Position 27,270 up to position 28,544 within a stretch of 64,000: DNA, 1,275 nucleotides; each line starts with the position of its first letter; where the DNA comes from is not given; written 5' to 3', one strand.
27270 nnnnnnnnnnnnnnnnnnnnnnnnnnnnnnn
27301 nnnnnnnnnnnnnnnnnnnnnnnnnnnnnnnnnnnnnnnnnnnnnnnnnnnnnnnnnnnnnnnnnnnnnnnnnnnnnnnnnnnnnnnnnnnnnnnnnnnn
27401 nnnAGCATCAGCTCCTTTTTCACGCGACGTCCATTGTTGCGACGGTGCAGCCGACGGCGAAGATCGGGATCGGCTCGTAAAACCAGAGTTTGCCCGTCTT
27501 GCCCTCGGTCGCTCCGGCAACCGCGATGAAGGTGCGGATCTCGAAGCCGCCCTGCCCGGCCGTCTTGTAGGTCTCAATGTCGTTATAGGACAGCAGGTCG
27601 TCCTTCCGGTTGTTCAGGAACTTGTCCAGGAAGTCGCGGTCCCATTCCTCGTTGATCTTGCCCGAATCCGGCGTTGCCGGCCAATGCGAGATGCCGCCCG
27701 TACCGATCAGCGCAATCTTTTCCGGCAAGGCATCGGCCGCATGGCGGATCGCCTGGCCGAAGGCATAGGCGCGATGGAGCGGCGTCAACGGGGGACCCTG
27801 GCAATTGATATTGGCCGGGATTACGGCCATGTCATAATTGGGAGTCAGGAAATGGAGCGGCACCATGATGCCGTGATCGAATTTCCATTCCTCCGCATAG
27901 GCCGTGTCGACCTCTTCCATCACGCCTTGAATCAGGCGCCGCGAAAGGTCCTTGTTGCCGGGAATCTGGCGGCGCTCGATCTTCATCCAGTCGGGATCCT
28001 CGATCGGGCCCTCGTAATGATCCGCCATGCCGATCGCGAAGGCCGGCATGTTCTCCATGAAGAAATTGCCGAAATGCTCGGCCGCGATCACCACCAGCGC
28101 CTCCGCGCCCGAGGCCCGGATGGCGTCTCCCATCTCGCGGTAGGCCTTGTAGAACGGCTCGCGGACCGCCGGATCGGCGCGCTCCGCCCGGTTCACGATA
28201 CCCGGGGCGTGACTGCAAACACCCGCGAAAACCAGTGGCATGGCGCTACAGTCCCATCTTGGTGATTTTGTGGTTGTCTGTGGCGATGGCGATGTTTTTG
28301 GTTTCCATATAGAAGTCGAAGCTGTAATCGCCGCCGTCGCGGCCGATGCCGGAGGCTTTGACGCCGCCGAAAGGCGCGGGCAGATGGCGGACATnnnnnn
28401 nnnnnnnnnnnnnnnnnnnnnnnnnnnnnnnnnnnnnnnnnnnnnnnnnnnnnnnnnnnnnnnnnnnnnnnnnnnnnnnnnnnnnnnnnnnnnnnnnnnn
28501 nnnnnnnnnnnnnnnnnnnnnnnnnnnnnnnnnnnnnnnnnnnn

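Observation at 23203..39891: Composite aromatic-amine / hydroxyphenylacetate-type catabolic supercluster with unusual part list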

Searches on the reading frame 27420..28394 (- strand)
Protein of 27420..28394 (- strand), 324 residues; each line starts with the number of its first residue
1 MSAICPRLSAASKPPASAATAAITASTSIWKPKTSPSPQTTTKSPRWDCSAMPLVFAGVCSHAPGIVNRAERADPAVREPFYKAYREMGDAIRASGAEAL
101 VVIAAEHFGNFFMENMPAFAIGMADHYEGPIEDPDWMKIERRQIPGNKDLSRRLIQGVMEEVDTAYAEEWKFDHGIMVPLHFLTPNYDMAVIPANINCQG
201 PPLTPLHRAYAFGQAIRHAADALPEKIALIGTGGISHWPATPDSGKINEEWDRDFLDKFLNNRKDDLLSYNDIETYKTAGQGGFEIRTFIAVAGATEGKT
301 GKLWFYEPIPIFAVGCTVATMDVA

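Call 3: search_protein_families(library=pfam, proteins=[window:27420-28394:-], max_evalue=0.01)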
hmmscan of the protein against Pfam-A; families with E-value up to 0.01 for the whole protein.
window:27420-28394:- (324 aa): 1 family
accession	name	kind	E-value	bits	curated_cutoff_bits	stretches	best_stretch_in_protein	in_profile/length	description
PF02900.23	LigB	-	1.6e-38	132.8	26.3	1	60-310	5-262/269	Catalytic LigB subunit of aromatic ring-opening dioxygenase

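Call 9: search_protein_families(library=ncbifam, proteins=[window:27420-28394:-], max_evalue=0.00001)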
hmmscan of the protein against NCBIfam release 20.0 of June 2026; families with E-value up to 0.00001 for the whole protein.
window:27420-28394:- (324 aa): 11 families
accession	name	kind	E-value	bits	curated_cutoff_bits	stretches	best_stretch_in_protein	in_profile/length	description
NF009901.0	PRK13364.1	subfamily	2.4e-40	138.4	290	1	59-319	9-273/279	class III extradiol dioxygenase family protein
NF009913.0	PRK13373.1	equivalog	1.2e-33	116.8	462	1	56-240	5-195/344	putative dioxygenase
NF009902.0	PRK13365.1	subfamily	1.4e-33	116.2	299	1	58-304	7-259/298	class III extradiol dioxygenase family protein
NF009909.0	PRK13370.1-3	subfamily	2e-31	109.4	286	2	60-242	8-182/286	3-carboxyethylcatechol 2,3-dioxygenase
NF009910.0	PRK13370.1-4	equivalog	1.2e-30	106.8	291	2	60-242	8-184/312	3-carboxyethylcatechol 2,3-dioxygenase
NF009904.0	PRK13367.1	equivalog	7.4e-30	104.3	412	1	60-303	10-258/426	gallate dioxygenase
NF009903.0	PRK13366.1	subfamily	1.9e-29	102.9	317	1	60-298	10-253/284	class III extradiol dioxygenase subunit beta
NF009908.0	PRK13370.1-2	equivalog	3.8e-29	102.1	467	2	81-243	27-185/314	3-carboxyethylcatechol 2,3-dioxygenase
NF009912.0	PRK13372.1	equivalog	1.2e-24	87.1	837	1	55-298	152-400/443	protocatechuate 4,5-dioxygenase subunit alpha/beta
NF009907.0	PRK13370.1-1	equivalog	1.3e-19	70.4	549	1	90-247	36-189/314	3-carboxyethylcatechol 2,3-dioxygenase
TIGR02298.1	HpaD_Fe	equivalog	1.3e-08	34.7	315.95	1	54-251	6-200/284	3,4-dihydroxyphenylacetate 2,3-dioxygenase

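Call 14: find_homologous_proteins(query=window:27420-28241:-, max_evalue=1e-10)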
Query window:27420-28241:- (273 aa): 5111 proteins with E <= 1e-10 among 5796 candidates; the best 120 are listed.
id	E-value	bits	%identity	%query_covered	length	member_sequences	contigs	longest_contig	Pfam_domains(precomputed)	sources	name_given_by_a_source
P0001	2.9e-171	586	92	100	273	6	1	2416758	PF02900.24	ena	-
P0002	1.5e-167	574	100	90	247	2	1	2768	PF02900.24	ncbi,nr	ncbi:MAG TPA: extradiol ring-cleavage dioxygenase, partial [Alphaproteobacteria bacterium]|nr:extrad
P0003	6.0e-167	572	89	100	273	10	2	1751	PF02900.24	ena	-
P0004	1.6e-150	518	79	100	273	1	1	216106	PF02900.24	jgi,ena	-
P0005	1.3e-144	499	76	100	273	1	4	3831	PF02900.24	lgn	-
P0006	9.7e-142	489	74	100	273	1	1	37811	PF02900.24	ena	-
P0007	5.9e-141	487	74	100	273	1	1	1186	PF02900.24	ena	-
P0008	6.0e-141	487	72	100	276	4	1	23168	PF02900.24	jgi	-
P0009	3.0e-140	484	73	100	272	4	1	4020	PF02900.24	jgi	-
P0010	3.9e-140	484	73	100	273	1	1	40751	PF02900.24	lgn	-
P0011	4.1e-140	484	73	100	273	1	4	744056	PF02900.24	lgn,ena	-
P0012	4.8e-140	484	74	100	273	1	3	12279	PF02900.24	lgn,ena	-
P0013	1.1e-139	482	72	100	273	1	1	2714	PF02900.24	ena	-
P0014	1.2e-139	482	75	100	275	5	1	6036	PF02900.24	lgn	-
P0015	1.3e-139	482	75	100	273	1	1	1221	PF02900.24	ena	-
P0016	1.5e-139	482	73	100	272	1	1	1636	PF02900.24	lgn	-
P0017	1.7e-139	482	73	100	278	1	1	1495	PF02900.24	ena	-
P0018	1.9e-139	482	73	100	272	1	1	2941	PF02900.24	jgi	jgi:2,3-dihydroxyphenylpropionate 1,2-dioxygenase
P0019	2.4e-139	481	73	100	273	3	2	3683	PF02900.24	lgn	-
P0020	3.6e-139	481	74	100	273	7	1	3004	PF02900.24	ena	-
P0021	3.7e-139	481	73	100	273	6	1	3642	PF02900.24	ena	-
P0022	5.5e-139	480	72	100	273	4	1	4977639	PF02900.24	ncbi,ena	-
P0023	6.9e-139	480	73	100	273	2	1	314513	PF02900.24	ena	-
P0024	8.8e-139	480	73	100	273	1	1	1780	PF02900.24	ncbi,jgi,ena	jgi:2,3-dihydroxyphenylpropionate 1,2-dioxygenase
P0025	9.2e-139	479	75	100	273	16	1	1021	PF02900.24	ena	-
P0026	9.3e-139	479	75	100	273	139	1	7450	PF02900.24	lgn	-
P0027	1.8e-138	479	75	99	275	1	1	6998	PF02900.24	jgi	jgi:aromatic ring-opening dioxygenase catalytic subunit (LigB family)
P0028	1.8e-138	478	71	100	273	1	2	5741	PF02900.24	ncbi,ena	-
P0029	2.5e-138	478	71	100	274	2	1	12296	PF02900.24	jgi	-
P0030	2.5e-138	478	75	100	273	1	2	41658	PF02900.24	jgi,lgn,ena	-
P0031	2.5e-138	478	72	100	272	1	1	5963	PF02900.24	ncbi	ncbi:MAG: extradiol ring-cleavage dioxygenase [Gammaproteobacteria bacterium]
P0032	2.7e-138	478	70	100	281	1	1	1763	PF02900.24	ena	-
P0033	3.2e-138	478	73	100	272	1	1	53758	PF02900.24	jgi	jgi:aromatic ring-opening dioxygenase catalytic subunit (LigB family)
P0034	3.4e-138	478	72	100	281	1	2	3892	PF02900.24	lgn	-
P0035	4.0e-138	477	74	100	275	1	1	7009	PF02900.24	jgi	jgi:aromatic ring-opening dioxygenase catalytic subunit (LigB family)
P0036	5.1e-138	477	72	100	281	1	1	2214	PF02900.24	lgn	-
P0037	5.2e-138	477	73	99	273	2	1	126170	PF02900.24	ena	-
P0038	5.5e-138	477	73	100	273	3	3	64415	PF02900.24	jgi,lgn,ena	-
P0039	6.2e-138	477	73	99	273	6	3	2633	PF02900.24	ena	-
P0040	1.1e-137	476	74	100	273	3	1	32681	PF02900.24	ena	-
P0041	1.1e-137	476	74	100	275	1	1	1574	PF02900.24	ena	-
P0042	1.3e-137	476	73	100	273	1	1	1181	PF02900.24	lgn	-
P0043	1.5e-137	476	74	100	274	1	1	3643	PF02900.24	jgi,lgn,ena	-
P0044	1.5e-137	475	73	100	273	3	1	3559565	PF02900.24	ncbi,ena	-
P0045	1.8e-137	475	73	100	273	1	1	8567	PF02900.24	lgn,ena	-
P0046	2.0e-137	475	72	100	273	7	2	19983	PF02900.24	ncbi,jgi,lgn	ncbi:MAG: extradiol ring-cleavage dioxygenase [Alphaproteobacteria bacterium]|jgi:hypothetical prote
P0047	2.6e-137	475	69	100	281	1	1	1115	PF02900.24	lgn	-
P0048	2.7e-137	475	74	100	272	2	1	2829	PF02900.24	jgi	-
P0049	3.0e-137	474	74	100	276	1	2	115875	PF02900.24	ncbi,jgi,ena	jgi:2,3-dihydroxyphenylpropionate 1,2-dioxygenase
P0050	3.1e-137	474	73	100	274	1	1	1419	PF02900.24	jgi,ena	-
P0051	3.4e-137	474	71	100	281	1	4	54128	PF02900.24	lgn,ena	-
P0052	3.7e-137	474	72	100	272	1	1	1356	PF02900.24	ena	-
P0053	3.7e-137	474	73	100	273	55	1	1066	PF02900.24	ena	-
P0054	3.7e-137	474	75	100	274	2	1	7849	PF02900.24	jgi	jgi:aromatic ring-opening dioxygenase catalytic subunit (LigB family)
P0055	4.5e-137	474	74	100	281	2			PF02900.24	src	-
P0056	5.2e-137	474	74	100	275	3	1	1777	PF02900.24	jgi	jgi:2,3-dihydroxyphenylpropionate 1,2-dioxygenase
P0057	5.6e-137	474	74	100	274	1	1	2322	PF02900.24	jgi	-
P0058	5.7e-137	474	73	100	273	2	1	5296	PF02900.24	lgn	-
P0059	6.6e-137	473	71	100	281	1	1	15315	PF02900.24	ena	-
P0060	6.6e-137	473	71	100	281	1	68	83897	PF02900.24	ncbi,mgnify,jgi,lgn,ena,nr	ncbi:MAG: extradiol ring-cleavage dioxygenase [Rhodospirillaceae bacterium]|mgnify:FL=1|jgi:2,3-dihy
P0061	8.7e-137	473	71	100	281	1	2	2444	PF02900.24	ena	-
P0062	1.1e-136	473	74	100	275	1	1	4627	PF02900.24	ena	-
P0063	1.1e-136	473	72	100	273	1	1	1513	PF02900.24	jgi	jgi:2,3-dihydroxyphenylpropionate 1,2-dioxygenase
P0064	1.2e-136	473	70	100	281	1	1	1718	PF02900.24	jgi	jgi:aromatic ring-opening dioxygenase catalytic subunit (LigB family)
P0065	1.2e-136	473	72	100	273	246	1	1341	PF02900.24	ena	-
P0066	1.4e-136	472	74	100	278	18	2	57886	PF02900.24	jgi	jgi:aromatic ring-opening dioxygenase catalytic subunit (LigB family)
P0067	1.6e-136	472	73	100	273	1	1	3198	PF02900.24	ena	-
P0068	1.9e-136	472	73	100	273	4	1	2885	PF02900.24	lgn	-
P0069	1.9e-136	472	73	100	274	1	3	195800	PF02900.24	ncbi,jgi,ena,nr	ncbi:MAG TPA: hypothetical protein VLX09_13740 [Stellaceae bacterium]|nr:hypothetical protein [Stell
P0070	2.0e-136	472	73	100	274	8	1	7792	PF02900.24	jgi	jgi:2,3-dihydroxyphenylpropionate 1,2-dioxygenase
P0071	2.6e-136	471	70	100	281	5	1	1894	PF02900.24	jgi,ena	-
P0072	2.6e-136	471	70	100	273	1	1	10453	PF02900.24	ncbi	-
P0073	2.9e-136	471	71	100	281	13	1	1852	PF02900.24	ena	-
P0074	2.9e-136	471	73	100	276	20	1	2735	PF02900.24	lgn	-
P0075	3.1e-136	471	71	100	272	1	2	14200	PF02900.24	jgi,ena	jgi:2,3-dihydroxyphenylpropionate 1,2-dioxygenase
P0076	4.0e-136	471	73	100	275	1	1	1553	PF02900.24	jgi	jgi:2,3-dihydroxyphenylpropionate 1,2-dioxygenase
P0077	4.0e-136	471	71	100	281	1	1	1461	PF02900.24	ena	-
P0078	4.4e-136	471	71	100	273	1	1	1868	PF02900.24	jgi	-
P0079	4.5e-136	471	73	100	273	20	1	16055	PF02900.24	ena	-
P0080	4.6e-136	471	73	100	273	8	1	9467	PF02900.24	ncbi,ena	-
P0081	4.6e-136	471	71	100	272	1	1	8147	PF02900.24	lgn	-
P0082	5.0e-136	470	72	99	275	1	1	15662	PF02900.24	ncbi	-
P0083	5.6e-136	470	71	100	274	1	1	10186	PF02900.24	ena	-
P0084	5.9e-136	470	70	100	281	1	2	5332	PF02900.24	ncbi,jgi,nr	ncbi:MAG: extradiol ring-cleavage dioxygenase [Rhodospirillales bacterium]|nr:extradiol ring-cleavag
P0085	5.9e-136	470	74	100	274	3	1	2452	PF02900.24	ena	-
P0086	6.4e-136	470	70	100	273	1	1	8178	PF02900.24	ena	-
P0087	6.7e-136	470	72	100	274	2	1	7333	PF02900.24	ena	-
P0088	7.6e-136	470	71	100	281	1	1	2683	PF02900.24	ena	-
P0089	7.6e-136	470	71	100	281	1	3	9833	PF02900.24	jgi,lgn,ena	-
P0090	9.7e-136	470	72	100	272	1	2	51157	PF02900.24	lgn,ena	-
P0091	1.0e-135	469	72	100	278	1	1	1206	PF02900.24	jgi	-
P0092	1.0e-135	469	74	100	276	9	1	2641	PF02900.24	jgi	jgi:2,3-dihydroxyphenylpropionate 1,2-dioxygenase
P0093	1.2e-135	469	73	100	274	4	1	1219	PF02900.24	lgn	-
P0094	1.2e-135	469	72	100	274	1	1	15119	PF02900.24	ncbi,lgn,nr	ncbi:MAG TPA: hypothetical protein VN823_03860 [Stellaceae bacterium]|nr:hypothetical protein [Stell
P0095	1.4e-135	469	71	100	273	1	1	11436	PF02900.24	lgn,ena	-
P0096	1.4e-135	469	74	100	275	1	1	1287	PF02900.24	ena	-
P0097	1.6e-135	469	71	100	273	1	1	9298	PF02900.24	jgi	-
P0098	1.8e-135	469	72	100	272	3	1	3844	PF02900.24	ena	-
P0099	1.8e-135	469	72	100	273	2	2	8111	PF02900.24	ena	-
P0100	1.9e-135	469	71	100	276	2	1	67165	PF02900.24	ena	-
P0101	1.9e-135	469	71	100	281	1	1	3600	PF02900.24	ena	-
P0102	2.0e-135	469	71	100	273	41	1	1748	PF02900.24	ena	-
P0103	2.1e-135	468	71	100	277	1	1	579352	PF02900.24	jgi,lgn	jgi:2,3-dihydroxyphenylpropionate 1,2-dioxygenase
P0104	2.2e-135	468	73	100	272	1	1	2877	PF02900.24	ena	-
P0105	2.3e-135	468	71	100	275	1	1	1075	PF02900.24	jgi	jgi:2,3-dihydroxyphenylpropionate 1,2-dioxygenase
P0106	2.4e-135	468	72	100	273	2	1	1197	PF02900.24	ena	-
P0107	2.6e-135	468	73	100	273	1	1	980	PF02900.24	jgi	jgi:2,3-dihydroxyphenylpropionate 1,2-dioxygenase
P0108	2.8e-135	468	71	100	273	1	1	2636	PF02900.24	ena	-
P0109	2.8e-135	468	72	100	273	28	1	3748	PF02900.24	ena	-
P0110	3.0e-135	468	71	100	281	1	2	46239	PF02900.24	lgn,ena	-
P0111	3.1e-135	468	70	100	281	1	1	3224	PF02900.24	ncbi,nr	ncbi:MAG: extradiol ring-cleavage dioxygenase [Gammaproteobacteria bacterium]|nr:extradiol ring-clea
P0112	3.7e-135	468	71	100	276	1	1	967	PF02900.24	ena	-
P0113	5.0e-135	467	69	100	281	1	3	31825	PF02900.24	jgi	jgi:aromatic ring-opening dioxygenase catalytic subunit (LigB family)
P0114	5.1e-135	467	72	100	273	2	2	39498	PF02900.24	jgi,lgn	-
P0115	5.5e-135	467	73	99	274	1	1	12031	PF02900.24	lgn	-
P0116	5.7e-135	467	71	100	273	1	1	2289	PF02900.24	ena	-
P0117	7.4e-135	467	71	100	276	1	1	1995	PF02900.24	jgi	jgi:2,3-dihydroxyphenylpropionate 1,2-dioxygenase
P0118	7.4e-135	467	71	100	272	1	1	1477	PF02900.24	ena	-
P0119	7.5e-135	467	74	100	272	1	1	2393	PF02900.24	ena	-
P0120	8.7e-135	466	71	100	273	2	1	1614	PF02900.24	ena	-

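Call 15: find_related_loci(query=window:27420-28241:-, collection=genome_contigs, flank=10000)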
Query window:27420-28241:- (273 aa) in genome_contigs; peptide patterns used: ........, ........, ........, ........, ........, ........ (x = any residue, [..] = any of these).
597 stretches matched a pattern (row limit reached: there are more); 587 encode a relative of the query (tblastn E <= 1e-3); the best 80 are kept; 80 distinct loci.
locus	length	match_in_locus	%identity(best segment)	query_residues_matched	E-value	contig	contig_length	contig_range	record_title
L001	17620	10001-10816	74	1-272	1e-139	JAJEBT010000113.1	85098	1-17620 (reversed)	MAG: Alphaproteobacteria bacterium isolate jk18x9bins.50 k141_409483, whole genome shotgun sequence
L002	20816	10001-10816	75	1-272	2e-139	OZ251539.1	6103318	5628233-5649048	MAG: Alphaproteobacteria bacterium isolate efdf64b3-afa9-4fb8-9792-56cfcde380f9 genome assembly, chromosome: 1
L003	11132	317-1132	74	1-272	6e-139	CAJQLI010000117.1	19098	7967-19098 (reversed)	MAG: uncultured Alphaproteobacteria bacterium isolate 0.2_20180522_Bin_156_sub_1 genome assembly, contig: c_000000003901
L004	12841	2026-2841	72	1-272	1e-138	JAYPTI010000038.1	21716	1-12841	MAG: Alphaproteobacteria bacterium isolate 139590_S191_metabat_bins_2.tsv.065 NODE_2130_length_21716_cov_6.291953, whole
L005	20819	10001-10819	73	1-273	1e-138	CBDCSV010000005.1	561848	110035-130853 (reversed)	MAG: Rhodospirillales bacterium isolate 4a57bf92-28fb-45f7-8c73-8ba1c5cb0e23 genome assembly, contig: contig_5, whole ge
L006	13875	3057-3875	72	1-273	3e-138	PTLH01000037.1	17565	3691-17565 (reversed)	MAG: Alphaproteobacteria bacterium MarineAlpha3_Bin6 CFH07_37, whole genome shotgun sequence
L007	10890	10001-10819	72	1-273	5e-138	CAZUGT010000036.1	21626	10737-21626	MAG TPA_asm: uncultured Rhodospirillaceae bacterium isolate SRP338948_co1_27 genome assembly, contig: k141_334672, whole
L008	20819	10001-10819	73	1-273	5e-138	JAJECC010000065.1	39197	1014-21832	MAG: Rhodospirillales bacterium isolate jk18x9bins.84 k141_171043, whole genome shotgun sequence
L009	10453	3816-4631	70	1-272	4e-138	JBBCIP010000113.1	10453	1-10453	MAG: Alphaproteobacteria bacterium isolate MAG_CPA_01 P10A_000000058425, whole genome shotgun sequence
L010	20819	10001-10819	71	1-273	1e-137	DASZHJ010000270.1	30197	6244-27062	MAG TPA_asm: Stellaceae bacterium isolate SMAG_U6572 k141_6918466, whole genome shotgun sequence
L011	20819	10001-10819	73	1-273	1e-137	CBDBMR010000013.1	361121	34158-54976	MAG: Rhodospirillales bacterium isolate e27e2cbc-abdb-4762-b094-4e72ea50ec95 genome assembly, contig: contig_13, whole g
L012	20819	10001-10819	73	1-273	1e-137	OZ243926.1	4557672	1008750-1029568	MAG: Rhodospirillales bacterium isolate f3036996-ea91-419f-bf8b-46094c79dfb2 genome assembly, chromosome: 1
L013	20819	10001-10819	73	1-273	1e-137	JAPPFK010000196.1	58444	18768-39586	MAG: Rhodospirillales bacterium isolate RHO1_bin_29 NODE_1187_length_58444_cov_6.213037, whole genome shotgun sequence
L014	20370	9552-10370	71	1-273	9e-138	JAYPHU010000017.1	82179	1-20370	MAG: Rhodospirillaceae bacterium isolate 139577_S178_metabat_bins_sens.tsv.044 NODE_165_length_82179_cov_15.685670, whol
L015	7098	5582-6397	73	1-272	4e-137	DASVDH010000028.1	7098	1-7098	MAG TPA_asm: Longimicrobiales bacterium isolate SMAG_U2028 k141_424214, whole genome shotgun sequence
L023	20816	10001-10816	69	1-272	9e-135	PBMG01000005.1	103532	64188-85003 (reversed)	MAG: Acidimicrobiaceae bacterium isolate SP219 75112, whole genome shotgun sequence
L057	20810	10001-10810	72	3-272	1e-133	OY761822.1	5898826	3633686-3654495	MAG: Gammaproteobacteria bacterium isolate 26270776-605d-492c-ad89-c005c466fdfd genome assembly, chromosome: 1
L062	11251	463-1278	69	1-272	8e-133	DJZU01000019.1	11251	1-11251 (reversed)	MAG TPA_asm: Candidatus Microthrix sp. UBA6944 UBA6944_contig_73861, whole genome shotgun sequence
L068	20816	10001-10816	68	1-272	3e-132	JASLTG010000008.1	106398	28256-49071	MAG: Acidimicrobiales bacterium isolate ETNP14_MAG_1 NODE_8_length_106398_cov_5.064258, whole genome shotgun sequence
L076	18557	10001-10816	68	1-272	8e-132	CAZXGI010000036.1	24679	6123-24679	MAG TPA_asm: uncultured Rhodospirillaceae bacterium isolate SRP077602_co3_47 genome assembly, contig: NODE_2370_length_2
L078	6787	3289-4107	69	1-273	1e-131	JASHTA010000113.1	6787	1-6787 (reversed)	MAG: Gammaproteobacteria bacterium isolate JOPF141 JOPF_AWAY_contig_261995, whole genome shotgun sequence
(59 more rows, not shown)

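Call 19: find_encoding_contigs(protein=P0001, flank=10000, max_places=3)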
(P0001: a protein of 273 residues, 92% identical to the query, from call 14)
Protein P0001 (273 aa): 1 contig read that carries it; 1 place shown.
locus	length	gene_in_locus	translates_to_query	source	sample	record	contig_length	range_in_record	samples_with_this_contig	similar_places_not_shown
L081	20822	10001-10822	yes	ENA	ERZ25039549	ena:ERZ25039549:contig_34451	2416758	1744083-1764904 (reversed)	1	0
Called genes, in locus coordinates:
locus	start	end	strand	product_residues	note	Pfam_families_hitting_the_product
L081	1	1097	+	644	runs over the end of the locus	PF00593:TonB_dep_Rec_b-barrel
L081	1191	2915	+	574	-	PF07969:Amidohydro_3, PF01979:Amidohydro_1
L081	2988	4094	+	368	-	PF05222:AlaDh_PNT_N, PF01262:AlaDh_PNT_C, PF01488:Shikimate_DH (weak)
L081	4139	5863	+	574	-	PF07969:Amidohydro_3, PF01979:Amidohydro_1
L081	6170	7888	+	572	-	PF07969:Amidohydro_3, PF01979:Amidohydro_1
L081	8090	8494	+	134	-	PF02962:CHMI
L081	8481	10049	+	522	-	PF00171:Aldedh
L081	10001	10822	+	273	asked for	PF02900:LigB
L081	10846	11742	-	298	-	PF00701:DHDPS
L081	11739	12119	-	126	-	PF07746:LigA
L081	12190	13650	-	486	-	PF13520:AA_permease_2, PF00324:AA_permease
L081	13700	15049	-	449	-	PF00202:Aminotran_3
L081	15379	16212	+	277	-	PF10703:MoaF, PF17409:MoaF_C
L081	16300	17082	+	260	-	PF00106:adh_short, PF08659:KR, PF13561:adh_short_C2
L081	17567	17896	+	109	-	PF00106:adh_short, PF13561:adh_short_C2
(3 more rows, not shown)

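Call 20: find_encoding_contigs(protein=P0022, flank=10000, max_places=3)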
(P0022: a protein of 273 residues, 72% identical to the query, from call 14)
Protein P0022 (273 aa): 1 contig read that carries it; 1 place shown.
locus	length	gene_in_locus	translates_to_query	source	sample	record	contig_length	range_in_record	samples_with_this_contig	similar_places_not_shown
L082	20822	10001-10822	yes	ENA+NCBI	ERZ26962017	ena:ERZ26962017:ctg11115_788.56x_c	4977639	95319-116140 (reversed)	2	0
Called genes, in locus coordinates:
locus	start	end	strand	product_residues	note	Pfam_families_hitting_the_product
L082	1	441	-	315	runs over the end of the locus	PF03401:TctC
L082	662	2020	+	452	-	PF00202:Aminotran_3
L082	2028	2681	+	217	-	PF01411:tRNA-synt_2c, PF07973:tRNA_SAD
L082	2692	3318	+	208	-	PF01810:LysE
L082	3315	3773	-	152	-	-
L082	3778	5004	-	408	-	PF00491:Arginase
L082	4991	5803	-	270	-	PF00005:ABC_tran, PF13304:AAA_21 (faint)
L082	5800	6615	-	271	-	PF00528:BPD_transp_1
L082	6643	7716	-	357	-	PF13379:NMT1_2, PF12974:Phosphonate-bd (weak), PF09084:NMT1 (weak)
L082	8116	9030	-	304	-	-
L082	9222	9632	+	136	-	PF02962:CHMI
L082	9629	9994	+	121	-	PF07746:LigA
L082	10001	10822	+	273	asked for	PF02900:LigB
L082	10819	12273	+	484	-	PF00282:Pyridoxal_deC, PF01041:DegT_DnrJ_EryC1 (weak)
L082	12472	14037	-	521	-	PF00884:Sulfatase, PF01663:Phosphodiest (weak), PF16347:SGSH_C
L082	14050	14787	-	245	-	PF00392:GntR, PF07729:FCD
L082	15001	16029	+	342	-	PF16868:NMT1_3, PF09084:NMT1 (faint)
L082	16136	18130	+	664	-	PF06808:DctM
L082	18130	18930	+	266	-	PF00106:adh_short, PF13561:adh_short_C2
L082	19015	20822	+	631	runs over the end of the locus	PF06808:DctM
